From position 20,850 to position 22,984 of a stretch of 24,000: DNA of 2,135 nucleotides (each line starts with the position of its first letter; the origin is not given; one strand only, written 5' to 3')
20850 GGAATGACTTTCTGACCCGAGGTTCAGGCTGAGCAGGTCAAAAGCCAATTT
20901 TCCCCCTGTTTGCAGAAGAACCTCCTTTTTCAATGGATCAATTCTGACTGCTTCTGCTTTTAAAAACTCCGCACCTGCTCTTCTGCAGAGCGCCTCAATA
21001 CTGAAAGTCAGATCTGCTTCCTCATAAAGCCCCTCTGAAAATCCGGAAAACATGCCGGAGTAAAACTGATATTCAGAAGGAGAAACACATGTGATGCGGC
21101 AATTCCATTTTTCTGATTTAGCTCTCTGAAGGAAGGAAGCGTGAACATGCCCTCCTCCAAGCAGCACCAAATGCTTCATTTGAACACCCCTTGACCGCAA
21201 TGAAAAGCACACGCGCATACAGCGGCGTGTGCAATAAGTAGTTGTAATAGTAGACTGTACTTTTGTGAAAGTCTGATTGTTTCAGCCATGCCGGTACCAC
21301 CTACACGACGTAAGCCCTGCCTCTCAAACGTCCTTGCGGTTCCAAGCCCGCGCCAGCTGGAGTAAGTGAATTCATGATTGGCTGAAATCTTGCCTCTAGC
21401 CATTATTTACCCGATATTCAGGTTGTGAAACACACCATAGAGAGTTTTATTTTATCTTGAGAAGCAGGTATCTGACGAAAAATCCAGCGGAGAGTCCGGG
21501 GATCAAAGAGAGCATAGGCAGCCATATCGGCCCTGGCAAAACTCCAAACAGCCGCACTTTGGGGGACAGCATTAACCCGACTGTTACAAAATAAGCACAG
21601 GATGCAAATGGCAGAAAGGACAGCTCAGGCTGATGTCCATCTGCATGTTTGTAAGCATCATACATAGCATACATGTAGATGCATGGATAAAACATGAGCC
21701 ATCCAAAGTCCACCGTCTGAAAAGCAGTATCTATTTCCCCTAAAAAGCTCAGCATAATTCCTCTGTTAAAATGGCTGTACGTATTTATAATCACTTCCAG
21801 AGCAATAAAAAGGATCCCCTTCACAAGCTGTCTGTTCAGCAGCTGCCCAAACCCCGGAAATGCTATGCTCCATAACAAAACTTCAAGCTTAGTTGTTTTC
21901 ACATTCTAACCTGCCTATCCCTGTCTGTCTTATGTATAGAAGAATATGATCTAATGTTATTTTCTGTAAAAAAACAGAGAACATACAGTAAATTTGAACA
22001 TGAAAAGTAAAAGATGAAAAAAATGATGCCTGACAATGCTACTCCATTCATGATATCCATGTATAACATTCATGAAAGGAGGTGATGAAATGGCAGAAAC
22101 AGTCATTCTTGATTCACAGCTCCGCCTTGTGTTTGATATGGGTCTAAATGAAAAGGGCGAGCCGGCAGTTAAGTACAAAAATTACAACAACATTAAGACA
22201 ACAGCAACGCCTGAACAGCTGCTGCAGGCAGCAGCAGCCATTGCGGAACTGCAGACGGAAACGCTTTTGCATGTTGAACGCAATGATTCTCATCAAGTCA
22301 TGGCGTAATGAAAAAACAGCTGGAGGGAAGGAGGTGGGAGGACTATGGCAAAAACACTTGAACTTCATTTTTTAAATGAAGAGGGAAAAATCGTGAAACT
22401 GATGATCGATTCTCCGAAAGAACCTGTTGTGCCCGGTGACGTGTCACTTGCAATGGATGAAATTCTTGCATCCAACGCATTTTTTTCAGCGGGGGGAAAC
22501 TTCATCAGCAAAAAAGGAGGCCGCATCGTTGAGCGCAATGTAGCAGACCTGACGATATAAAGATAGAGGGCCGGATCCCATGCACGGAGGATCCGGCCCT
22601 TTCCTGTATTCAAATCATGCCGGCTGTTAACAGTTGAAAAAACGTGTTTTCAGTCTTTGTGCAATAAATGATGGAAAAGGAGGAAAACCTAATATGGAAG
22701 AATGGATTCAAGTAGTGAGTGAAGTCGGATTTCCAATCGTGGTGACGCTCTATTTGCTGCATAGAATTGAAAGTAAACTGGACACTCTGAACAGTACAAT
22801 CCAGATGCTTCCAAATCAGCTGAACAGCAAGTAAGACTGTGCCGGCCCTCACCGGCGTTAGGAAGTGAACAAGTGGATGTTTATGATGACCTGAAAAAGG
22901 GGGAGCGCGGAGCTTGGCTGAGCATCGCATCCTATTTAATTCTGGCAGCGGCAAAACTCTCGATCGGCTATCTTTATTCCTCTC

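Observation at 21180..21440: Orphan riboswitch-like leader with intrinsic terminator upstream of an FAD oxidoreductase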

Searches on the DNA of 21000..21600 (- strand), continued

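Call 76: search_with_rna_model(model_id=R1, sources=[L128, L129, L130, L131, L127], max_evalue=1, show_alignments=2)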
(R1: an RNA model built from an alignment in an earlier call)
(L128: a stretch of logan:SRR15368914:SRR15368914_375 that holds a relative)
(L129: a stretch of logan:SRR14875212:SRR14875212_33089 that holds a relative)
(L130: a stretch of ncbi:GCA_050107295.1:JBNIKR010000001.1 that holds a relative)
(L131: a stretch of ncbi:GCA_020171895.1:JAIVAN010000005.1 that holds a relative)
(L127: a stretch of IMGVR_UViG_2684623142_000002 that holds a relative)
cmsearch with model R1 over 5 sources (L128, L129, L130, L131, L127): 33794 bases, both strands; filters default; matches with E-value up to 1: 3.
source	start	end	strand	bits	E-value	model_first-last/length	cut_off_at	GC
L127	6954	7056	-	103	2e-36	1-103/103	no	0.41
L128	1751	1853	+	73.7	5.1e-25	1-103/103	no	0.52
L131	1556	1655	-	11.5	0.8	1-103/103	no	0.33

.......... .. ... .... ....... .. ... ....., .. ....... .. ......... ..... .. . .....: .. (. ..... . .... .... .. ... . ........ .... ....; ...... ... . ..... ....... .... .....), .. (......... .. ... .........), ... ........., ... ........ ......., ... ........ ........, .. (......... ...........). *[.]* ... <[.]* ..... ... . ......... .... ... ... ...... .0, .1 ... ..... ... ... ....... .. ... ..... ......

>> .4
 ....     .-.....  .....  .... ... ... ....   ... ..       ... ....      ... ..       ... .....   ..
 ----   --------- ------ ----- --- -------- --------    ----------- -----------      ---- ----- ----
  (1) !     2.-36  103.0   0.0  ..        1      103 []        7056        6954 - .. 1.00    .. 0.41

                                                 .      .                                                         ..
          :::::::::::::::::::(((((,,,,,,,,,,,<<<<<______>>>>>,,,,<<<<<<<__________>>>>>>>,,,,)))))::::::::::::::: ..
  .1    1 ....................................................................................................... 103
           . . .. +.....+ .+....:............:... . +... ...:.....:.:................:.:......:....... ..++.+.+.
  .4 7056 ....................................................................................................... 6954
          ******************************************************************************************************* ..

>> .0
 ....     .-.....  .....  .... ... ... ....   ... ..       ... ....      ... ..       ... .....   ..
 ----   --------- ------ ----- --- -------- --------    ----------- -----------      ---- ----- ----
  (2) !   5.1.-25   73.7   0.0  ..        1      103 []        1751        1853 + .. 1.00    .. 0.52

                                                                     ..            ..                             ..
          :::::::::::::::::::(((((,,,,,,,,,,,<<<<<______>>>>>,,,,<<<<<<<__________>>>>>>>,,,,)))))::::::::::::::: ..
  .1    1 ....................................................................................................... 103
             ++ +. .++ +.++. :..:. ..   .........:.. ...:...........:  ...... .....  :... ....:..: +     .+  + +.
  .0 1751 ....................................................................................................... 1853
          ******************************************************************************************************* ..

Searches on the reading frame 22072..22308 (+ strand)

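Call 11: search_protein_families(library=pfam, proteins=[window:22072-22308:+], max_evalue=0.01)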
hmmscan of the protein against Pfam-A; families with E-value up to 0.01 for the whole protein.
window:22072-22308:+ (78 aa): 1 family
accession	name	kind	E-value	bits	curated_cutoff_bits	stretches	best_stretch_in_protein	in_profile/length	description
PF07872.17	DUF1659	-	1.2e-24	86.4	24.1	1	9-76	3-70/72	Protein of unknown function (DUF1659)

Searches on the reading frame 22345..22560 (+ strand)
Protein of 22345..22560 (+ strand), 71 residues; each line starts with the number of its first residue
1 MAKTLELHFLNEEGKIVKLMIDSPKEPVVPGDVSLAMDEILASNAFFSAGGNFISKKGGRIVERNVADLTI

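Call 11: search_protein_families(library=pfam, proteins=[window:22345-22560:+], max_evalue=0.01)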
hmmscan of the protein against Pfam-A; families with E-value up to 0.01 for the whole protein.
window:22345-22560:+ (71 aa): 1 family
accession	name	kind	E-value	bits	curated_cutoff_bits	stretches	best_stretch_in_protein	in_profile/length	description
PF11148.14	DUF2922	-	5.7e-20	71.4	25.5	1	3-69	2-68/69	Protein of unknown function (DUF2922)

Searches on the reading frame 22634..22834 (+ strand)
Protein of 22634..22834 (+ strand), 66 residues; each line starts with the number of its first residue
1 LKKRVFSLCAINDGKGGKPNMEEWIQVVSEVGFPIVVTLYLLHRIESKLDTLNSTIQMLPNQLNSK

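Call 11: search_protein_families(library=pfam, proteins=[window:22634-22834:+], max_evalue=0.01)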
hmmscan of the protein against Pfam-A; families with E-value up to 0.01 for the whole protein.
window:22634-22834:+ (66 aa): 1 family
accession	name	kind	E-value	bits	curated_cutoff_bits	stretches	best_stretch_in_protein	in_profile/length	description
PF12841.12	YvrJ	-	8.9e-16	57.6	29.5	1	28-61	2-35/36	YvrJ protein family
